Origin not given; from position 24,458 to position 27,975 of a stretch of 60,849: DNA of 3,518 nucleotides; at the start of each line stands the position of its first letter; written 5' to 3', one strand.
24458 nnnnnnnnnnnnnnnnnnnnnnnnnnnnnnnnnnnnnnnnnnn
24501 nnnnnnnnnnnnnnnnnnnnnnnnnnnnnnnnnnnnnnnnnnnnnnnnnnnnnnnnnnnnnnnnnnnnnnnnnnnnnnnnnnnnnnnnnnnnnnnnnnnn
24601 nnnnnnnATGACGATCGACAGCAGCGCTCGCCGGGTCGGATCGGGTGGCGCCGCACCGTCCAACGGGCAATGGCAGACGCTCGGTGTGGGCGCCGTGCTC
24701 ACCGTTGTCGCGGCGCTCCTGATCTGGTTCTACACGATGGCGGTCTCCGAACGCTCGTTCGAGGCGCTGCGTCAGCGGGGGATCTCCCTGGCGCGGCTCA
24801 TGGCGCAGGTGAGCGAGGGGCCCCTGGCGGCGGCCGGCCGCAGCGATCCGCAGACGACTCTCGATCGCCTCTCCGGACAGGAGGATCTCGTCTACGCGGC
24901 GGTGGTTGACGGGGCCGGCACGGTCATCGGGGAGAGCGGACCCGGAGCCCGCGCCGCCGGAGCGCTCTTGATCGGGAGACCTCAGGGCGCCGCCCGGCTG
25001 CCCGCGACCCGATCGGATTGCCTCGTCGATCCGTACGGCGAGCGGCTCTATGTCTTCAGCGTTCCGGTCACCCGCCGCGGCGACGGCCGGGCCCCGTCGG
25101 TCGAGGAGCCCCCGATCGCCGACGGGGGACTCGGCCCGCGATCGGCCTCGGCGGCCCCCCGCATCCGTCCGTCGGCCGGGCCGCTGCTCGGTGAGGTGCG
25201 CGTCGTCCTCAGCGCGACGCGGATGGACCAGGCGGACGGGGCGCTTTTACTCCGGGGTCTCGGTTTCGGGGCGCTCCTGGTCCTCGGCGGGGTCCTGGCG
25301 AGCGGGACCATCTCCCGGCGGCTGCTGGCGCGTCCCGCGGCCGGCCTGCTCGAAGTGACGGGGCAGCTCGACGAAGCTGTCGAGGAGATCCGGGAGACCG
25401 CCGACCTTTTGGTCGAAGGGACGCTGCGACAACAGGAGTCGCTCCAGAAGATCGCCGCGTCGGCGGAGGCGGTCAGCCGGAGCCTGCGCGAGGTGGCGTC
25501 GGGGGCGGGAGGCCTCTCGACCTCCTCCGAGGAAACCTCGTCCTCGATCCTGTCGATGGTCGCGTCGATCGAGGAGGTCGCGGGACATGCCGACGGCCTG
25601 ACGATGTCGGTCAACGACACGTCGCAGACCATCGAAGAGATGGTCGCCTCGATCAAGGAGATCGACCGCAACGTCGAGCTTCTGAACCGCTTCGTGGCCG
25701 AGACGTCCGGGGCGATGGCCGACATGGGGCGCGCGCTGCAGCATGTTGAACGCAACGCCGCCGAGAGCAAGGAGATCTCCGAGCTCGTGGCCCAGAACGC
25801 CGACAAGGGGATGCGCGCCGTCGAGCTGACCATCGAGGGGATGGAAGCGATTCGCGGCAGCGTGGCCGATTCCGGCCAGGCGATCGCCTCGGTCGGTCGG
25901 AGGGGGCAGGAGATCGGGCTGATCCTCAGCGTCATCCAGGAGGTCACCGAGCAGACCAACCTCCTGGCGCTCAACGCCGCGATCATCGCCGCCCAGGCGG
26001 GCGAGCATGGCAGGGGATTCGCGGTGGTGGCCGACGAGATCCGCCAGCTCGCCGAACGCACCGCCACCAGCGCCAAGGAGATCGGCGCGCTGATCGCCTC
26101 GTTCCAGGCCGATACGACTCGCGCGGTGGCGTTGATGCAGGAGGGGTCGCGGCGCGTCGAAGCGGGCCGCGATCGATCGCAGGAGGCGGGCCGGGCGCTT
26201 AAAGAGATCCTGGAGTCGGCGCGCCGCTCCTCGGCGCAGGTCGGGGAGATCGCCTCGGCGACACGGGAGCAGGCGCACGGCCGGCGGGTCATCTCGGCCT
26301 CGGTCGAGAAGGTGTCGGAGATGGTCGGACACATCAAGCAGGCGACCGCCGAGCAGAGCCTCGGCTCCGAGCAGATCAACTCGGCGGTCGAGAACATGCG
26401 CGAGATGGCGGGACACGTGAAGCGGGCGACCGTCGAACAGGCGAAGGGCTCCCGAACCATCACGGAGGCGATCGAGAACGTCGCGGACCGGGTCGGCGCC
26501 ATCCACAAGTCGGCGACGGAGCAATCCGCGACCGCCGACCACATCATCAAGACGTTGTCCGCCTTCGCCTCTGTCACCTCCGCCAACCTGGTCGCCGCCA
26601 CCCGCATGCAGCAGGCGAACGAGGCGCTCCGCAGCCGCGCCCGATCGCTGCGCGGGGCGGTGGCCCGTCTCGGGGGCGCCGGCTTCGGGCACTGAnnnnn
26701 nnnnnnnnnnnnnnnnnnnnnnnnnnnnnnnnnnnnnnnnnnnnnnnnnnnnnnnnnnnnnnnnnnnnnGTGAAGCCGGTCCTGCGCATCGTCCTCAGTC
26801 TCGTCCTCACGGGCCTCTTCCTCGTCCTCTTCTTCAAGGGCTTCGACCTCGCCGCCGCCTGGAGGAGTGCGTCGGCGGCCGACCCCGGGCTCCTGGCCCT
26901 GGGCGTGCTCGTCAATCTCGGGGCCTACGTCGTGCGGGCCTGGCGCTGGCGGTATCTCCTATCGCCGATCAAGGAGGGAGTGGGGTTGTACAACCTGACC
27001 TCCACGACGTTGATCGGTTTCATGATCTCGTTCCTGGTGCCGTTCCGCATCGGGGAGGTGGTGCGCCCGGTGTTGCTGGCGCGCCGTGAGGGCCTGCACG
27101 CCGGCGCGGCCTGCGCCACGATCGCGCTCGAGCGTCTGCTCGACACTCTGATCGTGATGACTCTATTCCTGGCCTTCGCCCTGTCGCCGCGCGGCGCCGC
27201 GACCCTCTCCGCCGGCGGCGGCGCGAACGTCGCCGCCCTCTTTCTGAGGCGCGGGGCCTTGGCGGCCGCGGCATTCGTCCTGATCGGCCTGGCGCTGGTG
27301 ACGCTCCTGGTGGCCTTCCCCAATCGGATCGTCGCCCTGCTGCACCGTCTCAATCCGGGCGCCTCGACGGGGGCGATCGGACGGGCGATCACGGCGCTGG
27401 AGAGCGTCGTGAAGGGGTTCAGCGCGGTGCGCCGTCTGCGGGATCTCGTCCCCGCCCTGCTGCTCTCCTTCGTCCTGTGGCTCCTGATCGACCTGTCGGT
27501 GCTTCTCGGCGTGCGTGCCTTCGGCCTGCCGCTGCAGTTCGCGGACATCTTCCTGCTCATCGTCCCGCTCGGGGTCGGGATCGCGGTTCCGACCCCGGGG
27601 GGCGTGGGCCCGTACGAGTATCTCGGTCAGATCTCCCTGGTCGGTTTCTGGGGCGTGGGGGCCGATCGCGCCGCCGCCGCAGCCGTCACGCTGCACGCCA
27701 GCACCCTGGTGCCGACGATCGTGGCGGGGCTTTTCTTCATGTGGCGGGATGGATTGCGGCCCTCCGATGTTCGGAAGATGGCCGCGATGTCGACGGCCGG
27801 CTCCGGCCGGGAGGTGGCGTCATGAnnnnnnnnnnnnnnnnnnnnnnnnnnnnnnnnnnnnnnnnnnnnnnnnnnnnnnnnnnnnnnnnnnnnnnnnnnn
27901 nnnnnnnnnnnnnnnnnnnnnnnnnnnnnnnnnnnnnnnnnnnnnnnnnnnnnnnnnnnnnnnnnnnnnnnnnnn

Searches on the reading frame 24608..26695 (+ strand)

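Call 11: search_protein_families(library=pfam, proteins=[window:24608-26695:+])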
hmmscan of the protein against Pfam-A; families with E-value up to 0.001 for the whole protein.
window:24608-26695:+ (695 aa): 1 family
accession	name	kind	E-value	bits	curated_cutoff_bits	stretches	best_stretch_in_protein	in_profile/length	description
PF00015.26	MCPsignal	-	5.4e-52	176.6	34.6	1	390-570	3-169/172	Methyl-accepting chemotaxis protein (MCP) signalling domain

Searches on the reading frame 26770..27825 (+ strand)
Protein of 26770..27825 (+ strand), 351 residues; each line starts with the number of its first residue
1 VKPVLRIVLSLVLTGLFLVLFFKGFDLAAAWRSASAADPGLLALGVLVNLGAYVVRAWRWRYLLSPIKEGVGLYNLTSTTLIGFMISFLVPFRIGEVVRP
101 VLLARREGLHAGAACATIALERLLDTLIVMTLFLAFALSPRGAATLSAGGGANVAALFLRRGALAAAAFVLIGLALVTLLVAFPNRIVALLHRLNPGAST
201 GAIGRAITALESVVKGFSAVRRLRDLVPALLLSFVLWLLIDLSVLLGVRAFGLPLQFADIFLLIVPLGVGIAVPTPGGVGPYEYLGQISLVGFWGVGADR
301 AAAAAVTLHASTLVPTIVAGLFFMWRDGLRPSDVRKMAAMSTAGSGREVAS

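Call 11: search_protein_families(library=pfam, proteins=[window:26770-27825:+])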
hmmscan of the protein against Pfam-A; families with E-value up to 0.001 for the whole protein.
window:26770-27825:+ (351 aa): 1 family
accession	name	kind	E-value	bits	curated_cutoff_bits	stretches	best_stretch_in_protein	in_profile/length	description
PF03706.18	LPG_synthase_TM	-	1.7e-43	149.7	33.4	1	7-320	1-302/302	Lysylphosphatidylglycerol synthase TM region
